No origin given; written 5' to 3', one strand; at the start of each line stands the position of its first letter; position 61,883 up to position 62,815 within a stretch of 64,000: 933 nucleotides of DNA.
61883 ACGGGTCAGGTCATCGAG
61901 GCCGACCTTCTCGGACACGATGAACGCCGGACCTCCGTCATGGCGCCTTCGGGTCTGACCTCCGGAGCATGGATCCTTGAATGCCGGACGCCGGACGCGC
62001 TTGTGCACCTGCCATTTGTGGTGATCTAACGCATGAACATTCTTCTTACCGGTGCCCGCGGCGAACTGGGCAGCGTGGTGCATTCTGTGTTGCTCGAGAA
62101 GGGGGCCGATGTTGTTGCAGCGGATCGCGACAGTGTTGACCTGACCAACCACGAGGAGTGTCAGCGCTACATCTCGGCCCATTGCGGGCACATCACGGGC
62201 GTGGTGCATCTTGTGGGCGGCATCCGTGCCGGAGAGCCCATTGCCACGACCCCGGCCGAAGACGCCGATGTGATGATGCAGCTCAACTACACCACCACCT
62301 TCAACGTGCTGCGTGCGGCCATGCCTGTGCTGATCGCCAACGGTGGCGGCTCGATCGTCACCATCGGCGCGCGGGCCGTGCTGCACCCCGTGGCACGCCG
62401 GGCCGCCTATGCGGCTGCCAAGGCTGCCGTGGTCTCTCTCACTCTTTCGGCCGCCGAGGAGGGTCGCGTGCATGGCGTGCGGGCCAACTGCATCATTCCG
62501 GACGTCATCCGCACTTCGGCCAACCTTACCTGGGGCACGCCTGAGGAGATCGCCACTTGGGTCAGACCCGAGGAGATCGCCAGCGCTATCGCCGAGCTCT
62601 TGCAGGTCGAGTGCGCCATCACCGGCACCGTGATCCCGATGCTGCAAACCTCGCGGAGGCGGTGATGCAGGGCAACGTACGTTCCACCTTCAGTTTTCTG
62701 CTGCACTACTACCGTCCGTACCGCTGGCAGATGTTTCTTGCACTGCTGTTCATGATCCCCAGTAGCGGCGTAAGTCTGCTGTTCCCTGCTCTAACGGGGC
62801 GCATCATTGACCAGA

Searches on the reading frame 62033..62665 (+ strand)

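Call 80: search_protein_families(library=pfam, proteins=[window:62033-62665:+], max_evalue=0.00001)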
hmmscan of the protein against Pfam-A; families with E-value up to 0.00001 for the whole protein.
window:62033-62665:+ (210 aa): 4 families
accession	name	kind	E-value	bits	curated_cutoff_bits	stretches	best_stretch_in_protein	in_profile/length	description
PF00106.31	adh_short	-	1.2e-26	93.8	26.6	1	35-164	56-187/195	short chain dehydrogenase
PF13561.12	adh_short_C2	-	2.6e-25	89.8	27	1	5-201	25-229/236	Enoyl-(Acyl carrier protein) reductase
PF01370.27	Epimerase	-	1.3e-11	44.8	20.9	1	3-149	1-165/240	NAD dependent epimerase/dehydratase family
PF04321.23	RmlD_sub_bind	-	1.9e-06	27.6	27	1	1-51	1-51/287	RmlD substrate binding domain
